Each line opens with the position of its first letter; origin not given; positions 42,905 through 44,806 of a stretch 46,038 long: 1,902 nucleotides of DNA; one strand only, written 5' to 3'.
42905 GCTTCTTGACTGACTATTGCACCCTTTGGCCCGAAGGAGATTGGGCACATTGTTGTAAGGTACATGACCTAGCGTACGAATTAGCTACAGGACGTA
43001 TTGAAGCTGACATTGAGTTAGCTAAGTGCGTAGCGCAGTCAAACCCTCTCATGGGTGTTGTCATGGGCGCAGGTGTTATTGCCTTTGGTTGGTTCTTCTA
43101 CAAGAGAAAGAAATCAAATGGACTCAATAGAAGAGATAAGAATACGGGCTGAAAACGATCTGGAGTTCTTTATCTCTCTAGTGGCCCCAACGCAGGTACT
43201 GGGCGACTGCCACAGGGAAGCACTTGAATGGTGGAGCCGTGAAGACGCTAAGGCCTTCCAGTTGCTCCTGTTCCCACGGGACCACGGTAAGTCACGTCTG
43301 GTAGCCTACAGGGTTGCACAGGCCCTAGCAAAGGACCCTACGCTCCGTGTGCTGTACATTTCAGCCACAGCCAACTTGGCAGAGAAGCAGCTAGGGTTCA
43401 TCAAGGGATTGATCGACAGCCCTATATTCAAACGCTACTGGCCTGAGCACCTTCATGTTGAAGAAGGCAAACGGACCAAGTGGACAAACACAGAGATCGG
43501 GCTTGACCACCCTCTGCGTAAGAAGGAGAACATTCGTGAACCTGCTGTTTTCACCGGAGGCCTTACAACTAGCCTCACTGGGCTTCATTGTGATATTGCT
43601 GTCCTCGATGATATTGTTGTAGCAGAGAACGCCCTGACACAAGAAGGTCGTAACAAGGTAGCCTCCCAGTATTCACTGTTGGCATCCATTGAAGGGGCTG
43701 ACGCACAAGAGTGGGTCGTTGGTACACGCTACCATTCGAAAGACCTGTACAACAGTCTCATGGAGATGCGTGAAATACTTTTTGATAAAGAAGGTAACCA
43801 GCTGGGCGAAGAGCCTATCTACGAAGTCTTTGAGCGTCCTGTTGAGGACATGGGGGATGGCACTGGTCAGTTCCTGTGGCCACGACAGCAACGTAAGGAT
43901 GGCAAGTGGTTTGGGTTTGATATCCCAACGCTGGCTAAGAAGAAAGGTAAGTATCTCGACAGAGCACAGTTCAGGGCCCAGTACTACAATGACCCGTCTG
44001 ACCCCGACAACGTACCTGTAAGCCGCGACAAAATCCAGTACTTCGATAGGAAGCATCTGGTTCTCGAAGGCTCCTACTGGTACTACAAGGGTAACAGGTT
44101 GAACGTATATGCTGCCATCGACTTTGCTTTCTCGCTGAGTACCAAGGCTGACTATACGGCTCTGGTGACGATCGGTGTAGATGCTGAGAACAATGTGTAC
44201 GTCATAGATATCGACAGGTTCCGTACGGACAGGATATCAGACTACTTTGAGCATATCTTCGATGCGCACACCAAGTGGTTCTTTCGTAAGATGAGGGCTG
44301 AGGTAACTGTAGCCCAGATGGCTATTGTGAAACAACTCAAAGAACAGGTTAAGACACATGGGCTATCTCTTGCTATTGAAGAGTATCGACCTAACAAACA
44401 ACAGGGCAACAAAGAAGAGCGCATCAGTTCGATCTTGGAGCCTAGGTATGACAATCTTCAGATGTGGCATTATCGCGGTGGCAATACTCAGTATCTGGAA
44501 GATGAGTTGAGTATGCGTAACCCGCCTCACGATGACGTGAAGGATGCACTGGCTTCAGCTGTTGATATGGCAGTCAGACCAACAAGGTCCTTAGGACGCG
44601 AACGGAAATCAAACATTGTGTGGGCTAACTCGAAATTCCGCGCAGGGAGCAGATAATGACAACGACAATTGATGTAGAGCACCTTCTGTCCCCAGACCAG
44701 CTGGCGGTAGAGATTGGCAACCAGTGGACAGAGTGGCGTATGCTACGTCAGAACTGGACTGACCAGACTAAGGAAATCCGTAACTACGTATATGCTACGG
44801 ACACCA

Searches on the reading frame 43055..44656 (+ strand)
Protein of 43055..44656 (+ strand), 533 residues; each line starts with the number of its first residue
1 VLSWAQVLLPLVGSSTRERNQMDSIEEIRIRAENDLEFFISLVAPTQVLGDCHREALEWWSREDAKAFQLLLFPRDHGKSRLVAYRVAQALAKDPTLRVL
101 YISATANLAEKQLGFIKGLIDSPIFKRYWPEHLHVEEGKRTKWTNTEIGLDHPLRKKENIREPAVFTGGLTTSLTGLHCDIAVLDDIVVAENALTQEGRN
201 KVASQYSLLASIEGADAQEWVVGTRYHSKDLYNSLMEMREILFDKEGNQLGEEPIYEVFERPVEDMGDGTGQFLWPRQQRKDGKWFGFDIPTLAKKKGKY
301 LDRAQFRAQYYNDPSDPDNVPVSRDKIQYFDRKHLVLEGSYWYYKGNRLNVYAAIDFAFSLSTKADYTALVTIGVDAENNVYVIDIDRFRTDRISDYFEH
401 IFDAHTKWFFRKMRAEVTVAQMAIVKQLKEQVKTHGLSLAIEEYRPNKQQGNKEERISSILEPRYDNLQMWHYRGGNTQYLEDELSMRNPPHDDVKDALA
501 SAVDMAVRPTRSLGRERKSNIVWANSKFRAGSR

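Call 64: search_dna_similar(query=window:43055-44656:+, collection=phages, mode=protein, max_rows=15)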
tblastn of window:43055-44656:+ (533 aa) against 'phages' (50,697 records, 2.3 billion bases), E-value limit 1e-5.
Records with a match: 145; places in all: 148; records where one place covers at least 80% of the query: 131.
Best place of each record, by identity: 80-90% 1; 60-80% 13; <60% 131.
By first word of the organism name: Vibrio 54; phage 16; Pseudomonas 16; Helicobacter 8; Lentibacter 5; Roseobacter 4; Pseudoalteromonas 4; Phormidium 4; Leptolyngbya 4; Caudoviricetes 3; and 15 more.
By host as written in the record: - 42; Vibrio cholerae 10; Vibrio crassostreae 8; Pseudomonas aeruginosa 6; Vibrio breoganii 6; Lentibacter sp. SH36 5; Vibrio parahaemolyticus 3; Helicobacter pylori 3; and 43 more.
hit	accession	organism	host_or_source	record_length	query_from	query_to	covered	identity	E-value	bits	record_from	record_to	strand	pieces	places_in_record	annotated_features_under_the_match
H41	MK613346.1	Roseobacter phage CRP-4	Rhodobacteraceae bacterium FZCC0023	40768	23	533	96%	80.6%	0e+0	871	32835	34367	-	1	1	terminase large subunit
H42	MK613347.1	Roseobacter phage CRP-5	Rhodobacteraceae bacterium FZCC0040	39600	19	528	96%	73.7%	0e+0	785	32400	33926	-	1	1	terminase large subunit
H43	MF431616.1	Lentibacter phage vB_LenP_ICBM2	Lentibacter sp. SH36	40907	14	528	97%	70.5%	0e+0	751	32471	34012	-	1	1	terminase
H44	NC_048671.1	Lentibacter phage vB_LenP_ICBM2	Lentibacter sp. SH36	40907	14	528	97%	70.5%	0e+0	751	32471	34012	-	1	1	terminase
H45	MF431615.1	Lentibacter phage vB_LenP_ICBM3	Lentibacter sp. SH36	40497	20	523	95%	66.3%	0e+0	695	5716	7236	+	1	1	hypothetical protein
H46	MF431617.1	Lentibacter phage vB_LenP_ICBM1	Lentibacter sp. SH36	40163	20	523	95%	66.3%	0e+0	695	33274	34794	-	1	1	terminase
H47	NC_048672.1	Lentibacter phage vB_LenP_ICBM1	Lentibacter sp. SH36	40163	20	523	95%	66.3%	0e+0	695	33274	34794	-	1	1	terminase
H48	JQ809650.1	Celeribacter phage P12053L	Celeribacter sp. IMCC12053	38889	22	523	94%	66.5%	0e+0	693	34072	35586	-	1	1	phage protein | hypothetical protein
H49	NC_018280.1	Celeribacter phage P12053L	Celeribacter sp. IMCC12053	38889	22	523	94%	66.5%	0e+0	693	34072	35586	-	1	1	phage protein | tail fiber assembly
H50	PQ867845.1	phage T5S1-k141_653015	Crassostrea hongkongensis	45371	26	528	94%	64.0%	0e+0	665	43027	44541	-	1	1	terminase large subunit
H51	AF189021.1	Roseobacter phage SIO1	Rosebacter SIO67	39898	33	500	88%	67.6%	0e+0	661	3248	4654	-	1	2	gp4 | gp5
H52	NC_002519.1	Roseobacter phage SIO1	Rosebacter SIO67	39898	33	500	88%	67.6%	0e+0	661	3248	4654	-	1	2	gp4 | head-tail adaptor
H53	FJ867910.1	Siovirus americense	-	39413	22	465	83%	62.9%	3e-178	562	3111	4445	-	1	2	record has no annotation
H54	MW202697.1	Caudoviricetes sp.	Manatee Spring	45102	23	528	95%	55.1%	4e-174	550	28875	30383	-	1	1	terminase large subunit | hypothetical protein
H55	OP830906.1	Methylophilales phage MEP401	Methylophilales bacterium FZCC0133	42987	20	514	93%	53.8%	5e-170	538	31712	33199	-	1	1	terminase large subunit | hypothetical protein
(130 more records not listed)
